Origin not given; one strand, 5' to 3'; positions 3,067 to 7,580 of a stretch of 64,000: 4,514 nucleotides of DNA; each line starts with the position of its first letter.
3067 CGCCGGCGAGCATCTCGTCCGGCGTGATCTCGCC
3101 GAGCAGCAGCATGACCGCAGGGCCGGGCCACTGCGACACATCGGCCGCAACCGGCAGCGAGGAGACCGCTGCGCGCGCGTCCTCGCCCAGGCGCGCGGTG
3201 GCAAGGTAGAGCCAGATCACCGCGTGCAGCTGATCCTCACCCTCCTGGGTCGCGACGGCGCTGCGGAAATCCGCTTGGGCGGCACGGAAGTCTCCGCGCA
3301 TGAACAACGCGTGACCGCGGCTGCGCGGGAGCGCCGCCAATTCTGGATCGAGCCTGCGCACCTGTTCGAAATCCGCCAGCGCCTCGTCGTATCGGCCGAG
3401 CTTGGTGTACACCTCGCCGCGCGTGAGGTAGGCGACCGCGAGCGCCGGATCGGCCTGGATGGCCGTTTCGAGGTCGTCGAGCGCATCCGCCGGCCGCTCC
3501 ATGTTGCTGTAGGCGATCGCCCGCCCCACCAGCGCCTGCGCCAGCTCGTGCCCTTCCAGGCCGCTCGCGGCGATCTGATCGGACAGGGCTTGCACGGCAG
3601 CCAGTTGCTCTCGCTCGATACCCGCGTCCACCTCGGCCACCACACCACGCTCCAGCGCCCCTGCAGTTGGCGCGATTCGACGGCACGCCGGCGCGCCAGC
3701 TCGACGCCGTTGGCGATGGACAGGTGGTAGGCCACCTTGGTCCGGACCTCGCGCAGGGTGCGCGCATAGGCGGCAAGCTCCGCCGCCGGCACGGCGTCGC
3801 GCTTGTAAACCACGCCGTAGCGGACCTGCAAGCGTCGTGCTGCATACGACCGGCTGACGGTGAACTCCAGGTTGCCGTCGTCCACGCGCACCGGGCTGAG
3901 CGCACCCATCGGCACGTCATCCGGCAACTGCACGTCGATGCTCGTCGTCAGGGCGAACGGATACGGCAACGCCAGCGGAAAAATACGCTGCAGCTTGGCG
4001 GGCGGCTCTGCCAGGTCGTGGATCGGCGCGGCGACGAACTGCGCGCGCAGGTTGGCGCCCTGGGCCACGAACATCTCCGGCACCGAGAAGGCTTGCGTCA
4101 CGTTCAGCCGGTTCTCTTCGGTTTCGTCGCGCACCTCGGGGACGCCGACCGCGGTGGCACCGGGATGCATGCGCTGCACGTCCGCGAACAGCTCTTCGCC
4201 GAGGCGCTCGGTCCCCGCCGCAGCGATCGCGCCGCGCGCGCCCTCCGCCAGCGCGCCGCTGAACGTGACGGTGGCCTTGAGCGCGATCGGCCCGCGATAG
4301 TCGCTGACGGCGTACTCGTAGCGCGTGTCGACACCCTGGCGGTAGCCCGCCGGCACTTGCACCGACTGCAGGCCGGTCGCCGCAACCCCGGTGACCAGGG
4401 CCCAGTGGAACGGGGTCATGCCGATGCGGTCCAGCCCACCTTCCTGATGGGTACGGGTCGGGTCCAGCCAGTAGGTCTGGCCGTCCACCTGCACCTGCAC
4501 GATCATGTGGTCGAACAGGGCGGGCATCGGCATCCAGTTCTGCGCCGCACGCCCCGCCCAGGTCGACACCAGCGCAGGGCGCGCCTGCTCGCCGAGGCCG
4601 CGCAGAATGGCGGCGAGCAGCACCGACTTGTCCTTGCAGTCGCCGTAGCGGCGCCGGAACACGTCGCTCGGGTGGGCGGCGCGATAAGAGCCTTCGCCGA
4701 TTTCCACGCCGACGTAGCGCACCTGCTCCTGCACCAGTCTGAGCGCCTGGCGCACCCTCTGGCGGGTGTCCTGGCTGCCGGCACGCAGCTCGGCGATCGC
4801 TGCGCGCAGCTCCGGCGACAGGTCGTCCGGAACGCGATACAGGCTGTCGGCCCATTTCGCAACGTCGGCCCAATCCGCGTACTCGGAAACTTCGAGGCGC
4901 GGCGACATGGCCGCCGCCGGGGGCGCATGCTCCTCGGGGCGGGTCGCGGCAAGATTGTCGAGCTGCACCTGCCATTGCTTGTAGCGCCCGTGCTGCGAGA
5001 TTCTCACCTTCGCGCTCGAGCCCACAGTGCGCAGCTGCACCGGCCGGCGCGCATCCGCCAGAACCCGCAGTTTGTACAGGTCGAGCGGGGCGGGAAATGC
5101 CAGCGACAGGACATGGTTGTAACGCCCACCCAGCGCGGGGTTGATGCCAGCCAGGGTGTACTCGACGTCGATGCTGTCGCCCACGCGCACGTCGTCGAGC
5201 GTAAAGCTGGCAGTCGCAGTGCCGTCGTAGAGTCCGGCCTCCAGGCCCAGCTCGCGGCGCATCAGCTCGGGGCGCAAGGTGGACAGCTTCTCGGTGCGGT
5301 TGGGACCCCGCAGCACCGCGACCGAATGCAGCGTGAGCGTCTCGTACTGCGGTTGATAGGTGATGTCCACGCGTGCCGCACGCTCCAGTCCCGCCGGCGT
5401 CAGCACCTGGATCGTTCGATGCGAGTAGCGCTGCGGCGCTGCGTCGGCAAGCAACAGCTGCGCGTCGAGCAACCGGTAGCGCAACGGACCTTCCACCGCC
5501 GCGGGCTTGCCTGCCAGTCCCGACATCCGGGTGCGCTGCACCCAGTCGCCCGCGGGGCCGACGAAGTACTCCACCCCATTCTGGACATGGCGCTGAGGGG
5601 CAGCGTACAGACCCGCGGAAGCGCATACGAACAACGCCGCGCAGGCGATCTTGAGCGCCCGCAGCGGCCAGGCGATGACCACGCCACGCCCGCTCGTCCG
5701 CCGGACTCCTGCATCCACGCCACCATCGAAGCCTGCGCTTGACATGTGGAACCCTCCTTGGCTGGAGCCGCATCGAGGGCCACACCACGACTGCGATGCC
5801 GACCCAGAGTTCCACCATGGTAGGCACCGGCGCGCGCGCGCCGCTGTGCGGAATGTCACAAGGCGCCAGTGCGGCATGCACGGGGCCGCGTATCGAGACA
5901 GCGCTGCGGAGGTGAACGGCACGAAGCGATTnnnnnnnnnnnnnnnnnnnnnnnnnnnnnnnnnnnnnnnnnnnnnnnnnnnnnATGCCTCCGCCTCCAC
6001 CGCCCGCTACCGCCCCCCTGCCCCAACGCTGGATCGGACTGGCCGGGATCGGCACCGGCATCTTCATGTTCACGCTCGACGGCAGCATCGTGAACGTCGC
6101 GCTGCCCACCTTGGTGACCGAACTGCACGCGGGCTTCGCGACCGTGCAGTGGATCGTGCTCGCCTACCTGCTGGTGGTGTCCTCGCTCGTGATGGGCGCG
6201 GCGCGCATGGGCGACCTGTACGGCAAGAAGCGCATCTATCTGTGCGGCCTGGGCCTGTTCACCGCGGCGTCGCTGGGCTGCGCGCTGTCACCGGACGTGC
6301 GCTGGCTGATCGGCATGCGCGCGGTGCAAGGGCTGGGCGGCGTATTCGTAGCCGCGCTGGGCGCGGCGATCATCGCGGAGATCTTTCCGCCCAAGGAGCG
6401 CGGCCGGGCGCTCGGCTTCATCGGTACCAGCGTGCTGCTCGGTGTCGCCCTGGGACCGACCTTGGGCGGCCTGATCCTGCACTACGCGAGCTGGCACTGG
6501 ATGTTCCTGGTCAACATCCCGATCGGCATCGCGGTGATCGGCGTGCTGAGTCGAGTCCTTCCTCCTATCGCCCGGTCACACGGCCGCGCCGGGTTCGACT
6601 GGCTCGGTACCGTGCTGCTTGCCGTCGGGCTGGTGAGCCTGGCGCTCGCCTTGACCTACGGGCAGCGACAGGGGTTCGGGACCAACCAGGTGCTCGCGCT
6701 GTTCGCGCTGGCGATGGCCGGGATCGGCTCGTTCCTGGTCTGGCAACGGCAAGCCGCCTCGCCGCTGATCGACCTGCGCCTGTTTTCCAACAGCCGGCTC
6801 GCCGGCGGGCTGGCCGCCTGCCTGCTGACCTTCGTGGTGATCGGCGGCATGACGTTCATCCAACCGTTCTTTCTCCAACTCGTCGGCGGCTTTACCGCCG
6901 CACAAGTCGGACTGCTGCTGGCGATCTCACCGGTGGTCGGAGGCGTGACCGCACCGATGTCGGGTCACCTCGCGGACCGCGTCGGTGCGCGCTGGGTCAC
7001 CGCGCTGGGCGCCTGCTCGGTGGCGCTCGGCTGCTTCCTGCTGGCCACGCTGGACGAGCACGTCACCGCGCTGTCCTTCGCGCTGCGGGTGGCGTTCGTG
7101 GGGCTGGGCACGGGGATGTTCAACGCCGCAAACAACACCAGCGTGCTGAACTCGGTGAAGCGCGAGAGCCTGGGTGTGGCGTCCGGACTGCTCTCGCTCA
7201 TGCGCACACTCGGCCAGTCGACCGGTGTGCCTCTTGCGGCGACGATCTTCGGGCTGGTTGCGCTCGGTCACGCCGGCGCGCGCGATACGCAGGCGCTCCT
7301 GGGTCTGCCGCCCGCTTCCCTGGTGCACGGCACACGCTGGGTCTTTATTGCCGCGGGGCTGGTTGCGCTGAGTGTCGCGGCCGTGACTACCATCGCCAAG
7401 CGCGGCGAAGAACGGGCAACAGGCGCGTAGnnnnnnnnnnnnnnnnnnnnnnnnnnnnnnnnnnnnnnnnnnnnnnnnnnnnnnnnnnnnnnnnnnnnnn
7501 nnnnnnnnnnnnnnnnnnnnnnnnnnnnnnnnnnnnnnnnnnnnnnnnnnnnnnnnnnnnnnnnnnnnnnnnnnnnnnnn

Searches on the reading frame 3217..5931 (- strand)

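Call 15: search_protein_families(library=pfam, proteins=[window:3217-5931:-], max_evalue=0.0001)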
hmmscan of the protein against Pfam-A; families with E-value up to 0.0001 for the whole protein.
window:3217-5931:- (904 aa): 2 families
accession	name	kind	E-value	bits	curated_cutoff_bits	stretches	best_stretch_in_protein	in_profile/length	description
PF12969.12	DUF3857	-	4.4e-27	95.6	24.6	1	167-329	6-168/170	Domain of Unknown Function with PDB structure (DUF3857)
PF01841.26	Transglut_core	-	7.5e-07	29.8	23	1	380-485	5-101/108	Transglutaminase-like superfamily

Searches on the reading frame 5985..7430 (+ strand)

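Call 15: search_protein_families(library=pfam, proteins=[window:5985-7430:+], max_evalue=0.0001)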
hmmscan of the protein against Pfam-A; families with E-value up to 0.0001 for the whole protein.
window:5985-7430:+ (481 aa): 2 families
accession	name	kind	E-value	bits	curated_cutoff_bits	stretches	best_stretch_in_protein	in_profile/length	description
PF07690.21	MFS_1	-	1.4e-64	218.7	33.4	2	24-414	3-346/347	Major Facilitator Superfamily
PF12832.13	MFS_1_like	-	1.8e-05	24.4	25.2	0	281-382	10-108/373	MFS_1 like family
